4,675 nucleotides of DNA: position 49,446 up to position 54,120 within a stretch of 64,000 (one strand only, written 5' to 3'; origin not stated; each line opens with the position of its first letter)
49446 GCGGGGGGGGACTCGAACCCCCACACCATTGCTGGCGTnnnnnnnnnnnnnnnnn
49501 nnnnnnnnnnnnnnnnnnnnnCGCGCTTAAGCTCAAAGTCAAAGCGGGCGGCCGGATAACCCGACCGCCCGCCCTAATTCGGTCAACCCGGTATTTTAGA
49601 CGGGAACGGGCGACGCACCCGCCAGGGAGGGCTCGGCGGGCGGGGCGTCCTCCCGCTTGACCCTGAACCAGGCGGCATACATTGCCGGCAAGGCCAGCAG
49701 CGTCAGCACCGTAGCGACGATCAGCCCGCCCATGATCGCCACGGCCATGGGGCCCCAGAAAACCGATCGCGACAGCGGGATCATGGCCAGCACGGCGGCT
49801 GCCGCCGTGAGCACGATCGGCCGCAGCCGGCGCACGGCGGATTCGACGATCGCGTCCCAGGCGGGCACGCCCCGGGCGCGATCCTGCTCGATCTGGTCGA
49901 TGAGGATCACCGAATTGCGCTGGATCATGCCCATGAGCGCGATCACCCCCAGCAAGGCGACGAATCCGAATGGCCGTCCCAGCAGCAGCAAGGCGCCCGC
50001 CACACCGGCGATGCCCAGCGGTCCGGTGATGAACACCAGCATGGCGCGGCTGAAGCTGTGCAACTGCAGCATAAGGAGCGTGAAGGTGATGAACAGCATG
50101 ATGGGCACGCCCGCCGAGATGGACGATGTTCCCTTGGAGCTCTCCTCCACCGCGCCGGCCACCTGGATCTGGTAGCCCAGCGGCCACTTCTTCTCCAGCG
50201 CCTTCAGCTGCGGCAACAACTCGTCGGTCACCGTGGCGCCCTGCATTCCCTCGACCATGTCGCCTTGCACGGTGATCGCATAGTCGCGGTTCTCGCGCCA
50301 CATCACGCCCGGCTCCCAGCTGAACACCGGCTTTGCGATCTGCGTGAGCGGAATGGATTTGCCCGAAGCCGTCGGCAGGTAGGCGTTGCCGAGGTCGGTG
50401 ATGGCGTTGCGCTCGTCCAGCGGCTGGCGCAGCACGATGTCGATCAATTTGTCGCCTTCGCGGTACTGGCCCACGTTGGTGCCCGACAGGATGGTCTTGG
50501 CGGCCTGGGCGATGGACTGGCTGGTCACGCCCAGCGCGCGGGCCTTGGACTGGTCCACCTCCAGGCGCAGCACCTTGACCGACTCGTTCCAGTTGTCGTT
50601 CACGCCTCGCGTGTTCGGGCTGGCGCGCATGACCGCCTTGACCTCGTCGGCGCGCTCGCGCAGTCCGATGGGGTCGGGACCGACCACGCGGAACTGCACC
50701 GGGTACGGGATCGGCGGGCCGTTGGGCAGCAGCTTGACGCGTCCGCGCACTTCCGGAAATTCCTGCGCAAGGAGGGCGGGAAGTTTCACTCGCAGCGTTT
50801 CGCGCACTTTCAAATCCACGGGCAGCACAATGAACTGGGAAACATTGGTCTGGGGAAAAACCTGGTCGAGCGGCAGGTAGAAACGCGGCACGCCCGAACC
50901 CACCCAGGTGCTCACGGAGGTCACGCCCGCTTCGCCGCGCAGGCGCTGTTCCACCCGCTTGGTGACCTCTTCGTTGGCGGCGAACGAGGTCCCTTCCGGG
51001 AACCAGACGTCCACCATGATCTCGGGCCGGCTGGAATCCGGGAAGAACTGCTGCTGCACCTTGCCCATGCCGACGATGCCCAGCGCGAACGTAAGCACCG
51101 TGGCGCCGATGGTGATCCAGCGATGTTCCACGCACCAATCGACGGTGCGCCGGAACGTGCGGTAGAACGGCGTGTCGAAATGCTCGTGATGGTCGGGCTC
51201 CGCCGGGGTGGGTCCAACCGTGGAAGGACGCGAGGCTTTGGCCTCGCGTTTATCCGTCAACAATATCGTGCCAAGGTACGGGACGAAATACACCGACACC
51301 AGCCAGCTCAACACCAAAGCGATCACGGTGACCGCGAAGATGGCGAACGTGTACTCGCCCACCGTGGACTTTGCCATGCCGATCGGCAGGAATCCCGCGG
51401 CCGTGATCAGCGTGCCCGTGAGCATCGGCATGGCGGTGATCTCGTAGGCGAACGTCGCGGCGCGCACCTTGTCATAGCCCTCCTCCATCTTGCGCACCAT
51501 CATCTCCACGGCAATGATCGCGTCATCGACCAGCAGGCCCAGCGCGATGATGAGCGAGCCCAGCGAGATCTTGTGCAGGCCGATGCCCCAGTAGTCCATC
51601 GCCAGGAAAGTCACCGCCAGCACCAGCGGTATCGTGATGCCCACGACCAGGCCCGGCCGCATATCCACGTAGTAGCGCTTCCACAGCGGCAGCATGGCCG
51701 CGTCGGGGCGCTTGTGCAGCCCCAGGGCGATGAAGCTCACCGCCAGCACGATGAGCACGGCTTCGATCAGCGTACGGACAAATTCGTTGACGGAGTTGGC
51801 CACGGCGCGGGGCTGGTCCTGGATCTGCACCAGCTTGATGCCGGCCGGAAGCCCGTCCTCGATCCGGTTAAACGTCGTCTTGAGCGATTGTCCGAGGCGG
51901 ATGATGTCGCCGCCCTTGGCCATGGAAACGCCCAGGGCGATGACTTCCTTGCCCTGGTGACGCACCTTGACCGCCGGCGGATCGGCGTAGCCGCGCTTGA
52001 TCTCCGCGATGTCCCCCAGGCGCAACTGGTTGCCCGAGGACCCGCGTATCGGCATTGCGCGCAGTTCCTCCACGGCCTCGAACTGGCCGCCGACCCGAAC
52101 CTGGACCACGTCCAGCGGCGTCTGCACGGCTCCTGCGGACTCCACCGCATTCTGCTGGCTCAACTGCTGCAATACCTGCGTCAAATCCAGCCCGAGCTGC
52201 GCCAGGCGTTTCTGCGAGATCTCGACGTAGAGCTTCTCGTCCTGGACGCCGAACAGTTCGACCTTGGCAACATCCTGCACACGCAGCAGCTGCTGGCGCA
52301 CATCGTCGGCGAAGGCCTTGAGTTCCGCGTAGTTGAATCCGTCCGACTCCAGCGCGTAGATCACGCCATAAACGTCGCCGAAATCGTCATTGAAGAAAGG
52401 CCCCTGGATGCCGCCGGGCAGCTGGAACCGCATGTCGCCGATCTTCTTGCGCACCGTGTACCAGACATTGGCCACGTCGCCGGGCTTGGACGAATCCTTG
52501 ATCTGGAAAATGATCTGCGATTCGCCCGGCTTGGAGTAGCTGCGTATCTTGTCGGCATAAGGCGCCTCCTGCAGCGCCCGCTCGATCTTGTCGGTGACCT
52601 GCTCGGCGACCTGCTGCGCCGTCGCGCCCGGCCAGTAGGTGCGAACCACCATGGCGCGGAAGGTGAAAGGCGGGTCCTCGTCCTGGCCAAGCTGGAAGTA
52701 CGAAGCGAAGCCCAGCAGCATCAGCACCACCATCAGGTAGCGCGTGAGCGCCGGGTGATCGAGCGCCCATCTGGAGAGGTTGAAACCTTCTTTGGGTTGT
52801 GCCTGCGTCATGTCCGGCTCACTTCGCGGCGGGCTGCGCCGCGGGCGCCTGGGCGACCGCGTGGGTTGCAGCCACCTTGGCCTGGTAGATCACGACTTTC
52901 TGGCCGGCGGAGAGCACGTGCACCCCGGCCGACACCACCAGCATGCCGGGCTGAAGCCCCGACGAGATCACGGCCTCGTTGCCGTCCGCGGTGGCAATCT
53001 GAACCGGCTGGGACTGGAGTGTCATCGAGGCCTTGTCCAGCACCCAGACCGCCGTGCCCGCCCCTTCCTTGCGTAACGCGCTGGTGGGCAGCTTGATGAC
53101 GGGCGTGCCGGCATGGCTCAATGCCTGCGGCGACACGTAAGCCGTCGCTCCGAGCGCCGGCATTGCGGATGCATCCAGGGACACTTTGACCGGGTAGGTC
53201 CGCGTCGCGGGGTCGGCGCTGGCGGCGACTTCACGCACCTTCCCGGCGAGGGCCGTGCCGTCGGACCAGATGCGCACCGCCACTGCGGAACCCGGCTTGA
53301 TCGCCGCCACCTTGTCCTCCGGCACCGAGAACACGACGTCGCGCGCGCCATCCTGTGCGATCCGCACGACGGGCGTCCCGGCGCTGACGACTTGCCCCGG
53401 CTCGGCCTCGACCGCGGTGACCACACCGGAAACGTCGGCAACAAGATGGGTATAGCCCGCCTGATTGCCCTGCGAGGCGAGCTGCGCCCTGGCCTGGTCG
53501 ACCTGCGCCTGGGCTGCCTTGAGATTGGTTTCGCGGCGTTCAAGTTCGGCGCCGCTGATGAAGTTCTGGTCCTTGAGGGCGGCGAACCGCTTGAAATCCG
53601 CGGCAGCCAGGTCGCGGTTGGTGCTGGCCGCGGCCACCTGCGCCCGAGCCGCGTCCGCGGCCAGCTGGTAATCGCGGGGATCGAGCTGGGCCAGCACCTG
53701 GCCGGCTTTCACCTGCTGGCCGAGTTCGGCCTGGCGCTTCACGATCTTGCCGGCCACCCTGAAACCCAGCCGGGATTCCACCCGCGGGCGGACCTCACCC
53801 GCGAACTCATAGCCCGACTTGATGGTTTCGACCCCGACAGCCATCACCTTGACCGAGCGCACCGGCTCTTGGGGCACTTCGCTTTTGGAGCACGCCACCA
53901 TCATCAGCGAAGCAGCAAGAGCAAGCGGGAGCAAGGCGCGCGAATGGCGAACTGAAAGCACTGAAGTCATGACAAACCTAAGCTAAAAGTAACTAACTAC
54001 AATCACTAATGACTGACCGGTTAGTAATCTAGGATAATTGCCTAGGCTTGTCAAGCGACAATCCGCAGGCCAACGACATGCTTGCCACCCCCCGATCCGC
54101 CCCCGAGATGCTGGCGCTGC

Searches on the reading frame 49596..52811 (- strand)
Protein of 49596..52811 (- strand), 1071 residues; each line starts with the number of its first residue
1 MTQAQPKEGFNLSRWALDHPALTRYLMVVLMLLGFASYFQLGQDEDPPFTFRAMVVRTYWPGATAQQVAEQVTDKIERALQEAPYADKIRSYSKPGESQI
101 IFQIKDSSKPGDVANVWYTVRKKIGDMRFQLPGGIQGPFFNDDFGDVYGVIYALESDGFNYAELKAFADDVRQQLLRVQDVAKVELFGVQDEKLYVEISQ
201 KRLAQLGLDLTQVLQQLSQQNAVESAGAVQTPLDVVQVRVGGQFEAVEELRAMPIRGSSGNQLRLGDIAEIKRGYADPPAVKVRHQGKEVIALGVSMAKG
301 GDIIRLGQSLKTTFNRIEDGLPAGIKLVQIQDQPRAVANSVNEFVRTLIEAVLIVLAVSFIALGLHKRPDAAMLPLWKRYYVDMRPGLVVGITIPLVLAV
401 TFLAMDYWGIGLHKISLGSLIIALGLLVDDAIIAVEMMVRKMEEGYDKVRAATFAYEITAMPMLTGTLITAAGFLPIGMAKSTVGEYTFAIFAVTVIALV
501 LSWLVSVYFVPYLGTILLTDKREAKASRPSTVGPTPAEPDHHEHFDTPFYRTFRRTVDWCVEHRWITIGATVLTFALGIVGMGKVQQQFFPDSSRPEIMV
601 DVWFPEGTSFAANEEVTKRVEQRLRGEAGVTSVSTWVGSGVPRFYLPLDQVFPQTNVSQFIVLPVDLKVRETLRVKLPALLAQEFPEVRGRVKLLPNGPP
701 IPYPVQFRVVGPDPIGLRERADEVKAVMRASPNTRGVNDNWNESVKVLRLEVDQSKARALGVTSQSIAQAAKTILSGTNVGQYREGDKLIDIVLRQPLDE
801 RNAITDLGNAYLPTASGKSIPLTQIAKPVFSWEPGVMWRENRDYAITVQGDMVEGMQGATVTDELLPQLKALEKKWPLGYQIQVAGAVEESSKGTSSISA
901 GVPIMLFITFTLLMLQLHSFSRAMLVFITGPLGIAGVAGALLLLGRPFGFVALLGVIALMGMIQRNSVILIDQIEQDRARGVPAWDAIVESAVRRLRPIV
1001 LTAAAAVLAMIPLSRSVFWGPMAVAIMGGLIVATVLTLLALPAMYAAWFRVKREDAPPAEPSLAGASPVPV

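Call 28: search_protein_families(library=pfam, proteins=[window:49596-52811:-])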
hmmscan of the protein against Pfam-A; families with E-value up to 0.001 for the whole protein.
window:49596-52811:- (1071 aa): 1 family
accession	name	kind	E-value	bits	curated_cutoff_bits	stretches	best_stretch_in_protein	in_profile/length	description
PF00873.25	ACR_tran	-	1.3e-165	553.2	28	1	13-1046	2-1018/1021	AcrB/AcrD/AcrF family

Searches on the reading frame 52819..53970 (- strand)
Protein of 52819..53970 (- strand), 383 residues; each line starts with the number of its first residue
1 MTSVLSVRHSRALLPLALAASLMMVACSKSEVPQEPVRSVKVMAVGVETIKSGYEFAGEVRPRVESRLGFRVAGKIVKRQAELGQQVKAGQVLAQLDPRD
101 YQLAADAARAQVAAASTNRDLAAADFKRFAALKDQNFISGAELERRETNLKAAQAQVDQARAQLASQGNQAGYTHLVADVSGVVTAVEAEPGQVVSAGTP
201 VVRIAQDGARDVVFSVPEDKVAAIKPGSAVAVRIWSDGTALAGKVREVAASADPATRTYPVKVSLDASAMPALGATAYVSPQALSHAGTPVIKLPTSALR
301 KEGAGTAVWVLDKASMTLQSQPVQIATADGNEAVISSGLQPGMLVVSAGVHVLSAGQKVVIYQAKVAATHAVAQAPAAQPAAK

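Call 28: search_protein_families(library=pfam, proteins=[window:52819-53970:-])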
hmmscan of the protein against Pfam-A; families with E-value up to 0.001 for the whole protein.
window:52819-53970:- (383 aa): 4 families
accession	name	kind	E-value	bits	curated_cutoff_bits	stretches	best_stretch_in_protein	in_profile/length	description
PF13437.12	HlyD_3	-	3.2e-20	73.3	22.2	1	176-268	2-96/106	HlyD family secretion protein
PF16576.10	HlyD_D23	-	6.2e-20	71.8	30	1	66-266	20-202/214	Barrel-sandwich domain of CusB or HlyD membrane-fusion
PF00364.28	Biotin_lipoyl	-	1.5e-05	25.2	22.1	0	175-204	44-73/73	Biotin-requiring enzyme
PF13533.13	Biotin_lipoyl_2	-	0.00014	22.1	29.8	0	83-97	18-32/32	Biotin-lipoyl like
